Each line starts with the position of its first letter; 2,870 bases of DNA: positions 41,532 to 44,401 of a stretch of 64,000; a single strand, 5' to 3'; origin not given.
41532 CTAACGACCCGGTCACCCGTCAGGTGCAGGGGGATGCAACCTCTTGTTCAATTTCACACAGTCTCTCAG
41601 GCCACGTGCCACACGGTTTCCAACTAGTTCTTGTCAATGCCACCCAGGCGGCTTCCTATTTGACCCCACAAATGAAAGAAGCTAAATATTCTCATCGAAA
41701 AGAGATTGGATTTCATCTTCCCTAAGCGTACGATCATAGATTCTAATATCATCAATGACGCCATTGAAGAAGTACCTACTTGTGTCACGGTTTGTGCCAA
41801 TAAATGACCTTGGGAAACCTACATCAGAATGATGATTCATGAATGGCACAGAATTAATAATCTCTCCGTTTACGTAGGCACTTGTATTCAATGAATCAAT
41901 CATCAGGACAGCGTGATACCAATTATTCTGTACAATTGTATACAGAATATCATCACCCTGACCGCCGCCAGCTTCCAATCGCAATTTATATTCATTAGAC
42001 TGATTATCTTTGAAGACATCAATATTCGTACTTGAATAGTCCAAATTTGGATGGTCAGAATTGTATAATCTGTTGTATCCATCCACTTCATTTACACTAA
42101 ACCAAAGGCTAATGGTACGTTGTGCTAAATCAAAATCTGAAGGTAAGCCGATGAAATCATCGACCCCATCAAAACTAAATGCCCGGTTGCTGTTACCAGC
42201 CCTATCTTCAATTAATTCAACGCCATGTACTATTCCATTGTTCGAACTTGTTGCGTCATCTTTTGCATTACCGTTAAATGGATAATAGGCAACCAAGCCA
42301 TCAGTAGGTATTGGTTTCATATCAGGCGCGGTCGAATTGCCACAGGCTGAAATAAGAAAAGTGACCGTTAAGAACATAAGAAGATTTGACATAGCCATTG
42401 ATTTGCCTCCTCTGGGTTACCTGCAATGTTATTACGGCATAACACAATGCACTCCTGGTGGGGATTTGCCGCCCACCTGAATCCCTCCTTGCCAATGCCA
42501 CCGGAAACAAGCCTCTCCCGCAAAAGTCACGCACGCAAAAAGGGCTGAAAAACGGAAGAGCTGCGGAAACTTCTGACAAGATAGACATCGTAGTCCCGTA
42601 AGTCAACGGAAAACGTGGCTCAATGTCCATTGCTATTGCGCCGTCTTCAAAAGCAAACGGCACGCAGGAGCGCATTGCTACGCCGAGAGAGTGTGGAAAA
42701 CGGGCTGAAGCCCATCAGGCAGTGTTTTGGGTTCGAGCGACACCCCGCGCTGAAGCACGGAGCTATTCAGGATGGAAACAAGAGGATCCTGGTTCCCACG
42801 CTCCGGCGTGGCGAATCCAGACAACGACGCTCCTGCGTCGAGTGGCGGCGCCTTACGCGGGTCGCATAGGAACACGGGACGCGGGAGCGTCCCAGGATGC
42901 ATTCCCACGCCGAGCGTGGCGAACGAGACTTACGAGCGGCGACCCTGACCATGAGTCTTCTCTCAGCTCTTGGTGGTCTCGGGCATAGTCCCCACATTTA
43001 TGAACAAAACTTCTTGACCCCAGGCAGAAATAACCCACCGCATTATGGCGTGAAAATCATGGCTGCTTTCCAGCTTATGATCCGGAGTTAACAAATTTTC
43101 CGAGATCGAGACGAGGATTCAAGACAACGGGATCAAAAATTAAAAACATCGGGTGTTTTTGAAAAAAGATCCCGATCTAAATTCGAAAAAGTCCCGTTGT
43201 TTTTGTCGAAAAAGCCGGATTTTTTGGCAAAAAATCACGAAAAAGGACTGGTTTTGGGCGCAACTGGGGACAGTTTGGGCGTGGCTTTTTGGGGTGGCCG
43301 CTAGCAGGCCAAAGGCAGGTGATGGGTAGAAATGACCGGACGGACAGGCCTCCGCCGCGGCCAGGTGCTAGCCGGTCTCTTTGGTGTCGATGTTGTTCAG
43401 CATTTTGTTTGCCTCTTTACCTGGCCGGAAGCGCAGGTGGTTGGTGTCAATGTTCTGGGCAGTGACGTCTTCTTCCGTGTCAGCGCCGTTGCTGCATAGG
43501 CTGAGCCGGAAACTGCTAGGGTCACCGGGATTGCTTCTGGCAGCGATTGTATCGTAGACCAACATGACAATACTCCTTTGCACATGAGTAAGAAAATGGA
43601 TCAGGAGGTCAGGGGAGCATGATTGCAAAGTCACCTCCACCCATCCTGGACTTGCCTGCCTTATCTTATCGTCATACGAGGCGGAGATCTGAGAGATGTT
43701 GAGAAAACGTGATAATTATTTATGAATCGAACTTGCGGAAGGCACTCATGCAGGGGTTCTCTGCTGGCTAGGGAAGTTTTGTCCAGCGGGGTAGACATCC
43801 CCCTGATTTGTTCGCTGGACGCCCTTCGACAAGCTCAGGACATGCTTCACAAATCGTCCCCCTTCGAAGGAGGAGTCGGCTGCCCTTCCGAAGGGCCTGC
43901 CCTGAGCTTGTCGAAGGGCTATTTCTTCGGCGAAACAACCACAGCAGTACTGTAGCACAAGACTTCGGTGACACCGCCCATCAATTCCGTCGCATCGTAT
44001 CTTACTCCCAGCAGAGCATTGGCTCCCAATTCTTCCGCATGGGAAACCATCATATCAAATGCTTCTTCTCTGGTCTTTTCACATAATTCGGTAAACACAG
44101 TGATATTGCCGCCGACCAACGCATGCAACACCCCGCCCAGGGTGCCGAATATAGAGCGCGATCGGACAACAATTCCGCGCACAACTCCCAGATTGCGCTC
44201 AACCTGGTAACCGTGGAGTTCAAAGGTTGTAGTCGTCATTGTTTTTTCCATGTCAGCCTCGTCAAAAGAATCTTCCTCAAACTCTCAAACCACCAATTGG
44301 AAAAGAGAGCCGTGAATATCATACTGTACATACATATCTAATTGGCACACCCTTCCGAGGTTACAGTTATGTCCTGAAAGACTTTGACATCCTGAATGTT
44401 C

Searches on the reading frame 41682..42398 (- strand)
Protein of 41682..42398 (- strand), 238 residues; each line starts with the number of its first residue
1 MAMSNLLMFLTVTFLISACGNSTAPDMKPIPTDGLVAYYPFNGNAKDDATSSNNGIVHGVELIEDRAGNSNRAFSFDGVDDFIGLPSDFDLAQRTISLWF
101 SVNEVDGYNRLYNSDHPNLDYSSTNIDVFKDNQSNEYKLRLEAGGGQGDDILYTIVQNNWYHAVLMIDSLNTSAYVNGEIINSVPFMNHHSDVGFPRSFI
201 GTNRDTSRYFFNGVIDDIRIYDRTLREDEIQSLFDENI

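Call 12: search_protein_families(library=pfam, proteins=[window:41682-42398:-], max_evalue=0.01)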
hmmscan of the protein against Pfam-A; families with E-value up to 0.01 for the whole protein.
window:41682-42398:- (238 aa): 2 families
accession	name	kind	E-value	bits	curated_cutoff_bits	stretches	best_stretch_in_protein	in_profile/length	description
PF13385.13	Laminin_G_3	-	6.7e-21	75.4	27.6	1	88-231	13-151/151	Concanavalin A-like lectin/glucanases superfamily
PF02973.23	Sialidase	-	0.0026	17.7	26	1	174-232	121-183/189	Sialidase, N-terminal domain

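Call 18: find_encoding_contigs(protein=window:41682-42398:-, flank=6000, max_places=10)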
Protein window:41682-42398:- (238 aa): 1 contig read that carries it; 1 place shown.
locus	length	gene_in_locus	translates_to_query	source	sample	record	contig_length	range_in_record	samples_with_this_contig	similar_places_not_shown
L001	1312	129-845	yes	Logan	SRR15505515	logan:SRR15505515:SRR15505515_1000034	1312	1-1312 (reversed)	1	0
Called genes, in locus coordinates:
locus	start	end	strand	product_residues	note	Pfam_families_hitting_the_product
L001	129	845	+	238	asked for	PF13385:Laminin_G_3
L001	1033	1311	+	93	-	?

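Call 37: find_homologous_proteins(query=window:41682-42398:-, max_evalue=1e-10)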
Query window:41682-42398:- (238 aa): 1045 proteins with E <= 1e-10 among 1288 candidates; the best 120 are listed.
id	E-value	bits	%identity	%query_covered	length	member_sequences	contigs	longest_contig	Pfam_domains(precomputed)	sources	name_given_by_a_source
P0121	5.6e-156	535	100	100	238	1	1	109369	PF13385.14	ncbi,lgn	-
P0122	7.3e-74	266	59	88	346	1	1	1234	PF13385.14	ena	-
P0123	1.7e-39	154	41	87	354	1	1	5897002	PF13385.14,PF18962.8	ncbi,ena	-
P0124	2.3e-36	143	42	85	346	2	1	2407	PF13385.14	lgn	-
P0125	1.1e-35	141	33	86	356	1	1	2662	PF13385.14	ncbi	ncbi:MAG: LamG domain-containing protein, partial [Chitinophagaceae bacterium]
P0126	1.7e-34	137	32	100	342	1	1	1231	PF13385.14,PF02973.23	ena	-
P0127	6.1e-34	135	33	87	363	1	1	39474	PF07953.21,PF13385.14,PF02210.32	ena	-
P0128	3.2e-33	133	30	84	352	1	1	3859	PF13385.14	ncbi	ncbi:MAG: LamG domain-containing protein, partial [Chitinophagaceae bacterium]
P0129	9.4e-33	132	38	90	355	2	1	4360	PF13715.13,PF13385.14,PF14686.13,PF13620.13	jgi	jgi:hypothetical protein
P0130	1.6e-31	128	36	92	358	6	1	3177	PF13715.13,PF13385.14,PF14686.13,PF08308.18,PF13620.13,PF22904.4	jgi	jgi:hypothetical protein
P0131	4.5e-31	126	38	85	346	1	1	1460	PF13385.14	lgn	-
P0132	5.6e-31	126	38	90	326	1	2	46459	PF00801.27,PF13385.14,PF18911.7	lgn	-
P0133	6.3e-31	126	35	97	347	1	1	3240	PF22925.4,PF13385.14,PF02973.23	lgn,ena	-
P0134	1.2e-30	125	38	86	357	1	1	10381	PF13715.13,PF13385.14,PF14686.13,PF13620.13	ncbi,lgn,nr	ncbi:MAG: carboxypeptidase regulatory-like domain-containing protein [Anaerolineae bacterium]|nr:car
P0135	5.5e-30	122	38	86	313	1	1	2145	PF13385.14,PF18962.8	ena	-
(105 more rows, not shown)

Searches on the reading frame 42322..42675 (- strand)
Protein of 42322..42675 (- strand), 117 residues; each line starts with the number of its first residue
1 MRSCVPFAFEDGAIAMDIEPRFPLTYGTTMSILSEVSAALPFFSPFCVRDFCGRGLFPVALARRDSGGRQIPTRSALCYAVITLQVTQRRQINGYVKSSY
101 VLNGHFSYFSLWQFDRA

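Call 67: search_protein_families(library=pfam, proteins=[window:42322-42675:-], max_evalue=0.001)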
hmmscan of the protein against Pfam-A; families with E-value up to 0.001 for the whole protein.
window:42322-42675:- (117 aa): 0 families

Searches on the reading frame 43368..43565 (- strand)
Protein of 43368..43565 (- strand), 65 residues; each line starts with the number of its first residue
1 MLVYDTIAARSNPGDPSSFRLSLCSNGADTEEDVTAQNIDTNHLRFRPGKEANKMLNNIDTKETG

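Call 44: search_protein_families(library=pfam, proteins=[window:43368-43565:-], max_evalue=0.01)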
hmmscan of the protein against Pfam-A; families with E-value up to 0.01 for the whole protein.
window:43368-43565:- (65 aa): 1 family
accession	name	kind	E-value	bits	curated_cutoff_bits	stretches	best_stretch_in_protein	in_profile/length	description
PF18291.6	HU-HIG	-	7.8e-06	26.4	26.2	1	18-59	80-121/125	HU domain fused to wHTH, Ig, or Glycine-rich motif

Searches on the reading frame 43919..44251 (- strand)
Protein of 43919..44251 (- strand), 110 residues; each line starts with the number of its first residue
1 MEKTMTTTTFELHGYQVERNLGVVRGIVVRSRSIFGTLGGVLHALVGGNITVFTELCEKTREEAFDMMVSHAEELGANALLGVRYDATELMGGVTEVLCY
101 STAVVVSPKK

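Call 12: search_protein_families(library=pfam, proteins=[window:43919-44251:-], max_evalue=0.01)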
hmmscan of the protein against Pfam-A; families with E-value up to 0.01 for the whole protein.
window:43919-44251:- (110 aa): 1 family
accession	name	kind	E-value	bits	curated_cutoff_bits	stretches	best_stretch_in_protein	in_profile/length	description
PF01906.23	YbjQ_1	-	3.4e-27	95.5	23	1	5-106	2-103/103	Putative heavy-metal-binding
